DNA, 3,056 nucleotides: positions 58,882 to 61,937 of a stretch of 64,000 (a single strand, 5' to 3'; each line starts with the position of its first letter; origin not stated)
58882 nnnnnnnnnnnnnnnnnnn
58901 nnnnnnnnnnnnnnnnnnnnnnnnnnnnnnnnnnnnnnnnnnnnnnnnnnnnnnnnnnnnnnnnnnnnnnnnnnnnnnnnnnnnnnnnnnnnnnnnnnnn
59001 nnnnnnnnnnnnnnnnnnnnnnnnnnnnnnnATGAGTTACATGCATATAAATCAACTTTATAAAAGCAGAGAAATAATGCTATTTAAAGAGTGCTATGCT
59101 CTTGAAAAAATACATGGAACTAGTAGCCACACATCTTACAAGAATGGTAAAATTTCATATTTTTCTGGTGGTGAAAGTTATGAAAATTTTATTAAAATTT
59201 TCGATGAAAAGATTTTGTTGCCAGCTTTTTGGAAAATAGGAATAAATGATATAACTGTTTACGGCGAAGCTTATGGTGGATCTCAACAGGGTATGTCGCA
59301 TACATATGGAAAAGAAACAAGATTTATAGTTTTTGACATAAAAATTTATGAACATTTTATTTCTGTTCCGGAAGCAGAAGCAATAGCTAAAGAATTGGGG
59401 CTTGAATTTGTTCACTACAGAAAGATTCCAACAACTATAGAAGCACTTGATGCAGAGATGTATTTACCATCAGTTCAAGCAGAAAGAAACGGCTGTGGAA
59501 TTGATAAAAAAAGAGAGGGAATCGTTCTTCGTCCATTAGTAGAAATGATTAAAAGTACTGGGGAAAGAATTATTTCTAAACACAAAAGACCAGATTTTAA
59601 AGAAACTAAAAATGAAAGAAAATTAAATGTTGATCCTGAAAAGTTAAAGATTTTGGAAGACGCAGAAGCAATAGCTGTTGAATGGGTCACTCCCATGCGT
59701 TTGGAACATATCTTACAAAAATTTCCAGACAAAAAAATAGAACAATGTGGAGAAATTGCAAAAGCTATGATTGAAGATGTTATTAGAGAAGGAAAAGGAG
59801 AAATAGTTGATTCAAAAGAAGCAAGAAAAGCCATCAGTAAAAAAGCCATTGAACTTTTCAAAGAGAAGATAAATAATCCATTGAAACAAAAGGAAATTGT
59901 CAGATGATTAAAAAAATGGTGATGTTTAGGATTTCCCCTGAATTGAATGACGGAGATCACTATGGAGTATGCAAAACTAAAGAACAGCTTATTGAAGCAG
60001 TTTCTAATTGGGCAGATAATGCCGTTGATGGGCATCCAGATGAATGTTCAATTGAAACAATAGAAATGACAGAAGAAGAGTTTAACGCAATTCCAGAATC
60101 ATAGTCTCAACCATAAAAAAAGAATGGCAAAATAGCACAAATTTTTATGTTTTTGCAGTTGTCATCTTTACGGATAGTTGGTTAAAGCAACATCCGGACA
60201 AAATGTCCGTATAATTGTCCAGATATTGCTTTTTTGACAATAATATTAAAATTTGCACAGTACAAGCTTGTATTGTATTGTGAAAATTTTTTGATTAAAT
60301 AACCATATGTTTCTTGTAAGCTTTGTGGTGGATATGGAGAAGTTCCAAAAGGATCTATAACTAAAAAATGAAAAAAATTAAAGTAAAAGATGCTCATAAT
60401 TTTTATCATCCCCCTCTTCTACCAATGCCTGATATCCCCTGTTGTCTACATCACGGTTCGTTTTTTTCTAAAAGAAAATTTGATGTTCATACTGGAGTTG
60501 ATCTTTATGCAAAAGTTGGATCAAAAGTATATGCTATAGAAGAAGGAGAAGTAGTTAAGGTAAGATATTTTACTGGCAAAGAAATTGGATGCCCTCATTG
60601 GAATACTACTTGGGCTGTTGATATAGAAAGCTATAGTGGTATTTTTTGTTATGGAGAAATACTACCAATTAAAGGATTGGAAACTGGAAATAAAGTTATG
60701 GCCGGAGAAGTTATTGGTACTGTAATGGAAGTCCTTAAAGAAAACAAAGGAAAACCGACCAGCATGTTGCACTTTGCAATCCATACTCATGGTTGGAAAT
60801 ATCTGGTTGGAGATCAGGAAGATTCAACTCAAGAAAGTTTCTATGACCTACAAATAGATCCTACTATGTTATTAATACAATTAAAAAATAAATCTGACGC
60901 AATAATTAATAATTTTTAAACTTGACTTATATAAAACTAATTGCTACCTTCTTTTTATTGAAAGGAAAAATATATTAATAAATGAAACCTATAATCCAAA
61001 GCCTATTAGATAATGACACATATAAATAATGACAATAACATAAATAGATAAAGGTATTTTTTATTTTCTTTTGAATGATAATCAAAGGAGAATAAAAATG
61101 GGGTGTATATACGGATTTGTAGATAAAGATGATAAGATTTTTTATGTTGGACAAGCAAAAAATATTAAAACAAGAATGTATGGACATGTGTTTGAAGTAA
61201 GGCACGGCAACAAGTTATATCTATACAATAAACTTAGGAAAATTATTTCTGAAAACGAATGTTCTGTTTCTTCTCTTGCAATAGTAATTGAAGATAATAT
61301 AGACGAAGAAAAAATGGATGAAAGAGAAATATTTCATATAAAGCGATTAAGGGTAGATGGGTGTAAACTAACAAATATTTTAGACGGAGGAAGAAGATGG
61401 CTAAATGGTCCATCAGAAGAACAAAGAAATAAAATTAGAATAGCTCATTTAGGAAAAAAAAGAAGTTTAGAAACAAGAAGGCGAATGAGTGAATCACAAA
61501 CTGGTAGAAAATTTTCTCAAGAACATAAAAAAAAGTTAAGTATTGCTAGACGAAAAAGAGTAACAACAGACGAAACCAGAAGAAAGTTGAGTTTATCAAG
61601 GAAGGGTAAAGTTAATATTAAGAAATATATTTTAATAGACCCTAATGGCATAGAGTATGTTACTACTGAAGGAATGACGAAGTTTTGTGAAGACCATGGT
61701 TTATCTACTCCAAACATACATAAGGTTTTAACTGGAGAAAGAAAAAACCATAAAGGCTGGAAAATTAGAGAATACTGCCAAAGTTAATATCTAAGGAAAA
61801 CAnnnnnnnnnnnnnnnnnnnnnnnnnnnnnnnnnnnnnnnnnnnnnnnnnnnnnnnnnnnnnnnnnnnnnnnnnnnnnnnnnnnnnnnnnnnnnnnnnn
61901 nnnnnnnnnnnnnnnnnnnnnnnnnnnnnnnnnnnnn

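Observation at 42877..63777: Phage-encoded Preiss-Handler NAD salvage set: PncA, PncB, NadE, with CoaE and a NADAR protein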

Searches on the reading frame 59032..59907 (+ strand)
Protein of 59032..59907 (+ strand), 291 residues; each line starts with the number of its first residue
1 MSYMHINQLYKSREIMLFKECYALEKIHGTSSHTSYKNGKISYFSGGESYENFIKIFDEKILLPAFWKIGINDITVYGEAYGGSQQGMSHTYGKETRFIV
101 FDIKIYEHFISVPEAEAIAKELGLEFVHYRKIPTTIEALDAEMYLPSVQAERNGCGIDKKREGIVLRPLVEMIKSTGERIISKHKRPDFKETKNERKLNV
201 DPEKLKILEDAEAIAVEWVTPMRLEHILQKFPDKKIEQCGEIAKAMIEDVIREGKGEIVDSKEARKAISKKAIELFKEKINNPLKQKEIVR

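Call 5: search_protein_families(library=ncbifam, proteins=[window:59032-59907:+], max_evalue=0.01)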
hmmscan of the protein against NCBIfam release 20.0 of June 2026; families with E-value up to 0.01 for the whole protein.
window:59032-59907:+ (291 aa): 1 family
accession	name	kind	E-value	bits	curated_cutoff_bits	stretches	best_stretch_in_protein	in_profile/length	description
TIGR02307.1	RNA_lig_RNL2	equivalog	3.9e-09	36.5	197.15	1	71-275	93-312/326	RNA ligase, Rnl2 family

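Call 8: search_protein_families(library=pfam, proteins=[window:59032-59907:+], max_evalue=0.01)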
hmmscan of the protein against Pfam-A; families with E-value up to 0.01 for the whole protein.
window:59032-59907:+ (291 aa): 1 family
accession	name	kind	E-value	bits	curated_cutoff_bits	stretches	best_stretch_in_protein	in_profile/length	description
PF09414.15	RNA_ligase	-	1.4e-11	45.2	27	1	20-183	2-169/171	RNA ligase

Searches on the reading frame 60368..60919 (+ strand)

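Call 8: search_protein_families(library=pfam, proteins=[window:60368-60919:+], max_evalue=0.01)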
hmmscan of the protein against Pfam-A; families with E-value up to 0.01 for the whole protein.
window:60368-60919:+ (183 aa): 1 family
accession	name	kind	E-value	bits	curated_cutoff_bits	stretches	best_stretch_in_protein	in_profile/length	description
PF01551.29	Peptidase_M23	-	1.9e-10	41.2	28.7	1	40-143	2-92/96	Peptidase family M23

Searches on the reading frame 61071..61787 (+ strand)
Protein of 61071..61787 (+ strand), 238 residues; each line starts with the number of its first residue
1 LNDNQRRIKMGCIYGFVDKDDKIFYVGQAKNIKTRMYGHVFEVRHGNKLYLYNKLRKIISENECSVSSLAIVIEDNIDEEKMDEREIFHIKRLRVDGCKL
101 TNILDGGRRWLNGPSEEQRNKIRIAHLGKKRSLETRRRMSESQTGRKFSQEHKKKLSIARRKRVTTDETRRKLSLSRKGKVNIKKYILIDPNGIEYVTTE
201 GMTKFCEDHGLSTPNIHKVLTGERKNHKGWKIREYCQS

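Call 8: search_protein_families(library=pfam, proteins=[window:61071-61787:+], max_evalue=0.01)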
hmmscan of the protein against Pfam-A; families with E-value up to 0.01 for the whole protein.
window:61071-61787:+ (238 aa): 4 families
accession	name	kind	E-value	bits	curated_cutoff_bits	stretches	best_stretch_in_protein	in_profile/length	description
PF07460.16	NUMOD3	-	7e-09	35.9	20.4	1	163-182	2-21/37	NUMOD3 motif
PF01541.30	GIY-YIG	-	6.6e-06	26.8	22.6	1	10-61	1-53/78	GIY-YIG catalytic domain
PF22083.2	I-HmuI_NUMOD-like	-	8.5e-06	25.7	27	1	189-230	3-43/46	DNA endonuclease I-HmuI-like, NUMOD-like domain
PF22945.2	LEM-3_GIY-YIG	-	0.006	17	27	0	21-104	25-105/151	LEM-3-like GIY-YIG domain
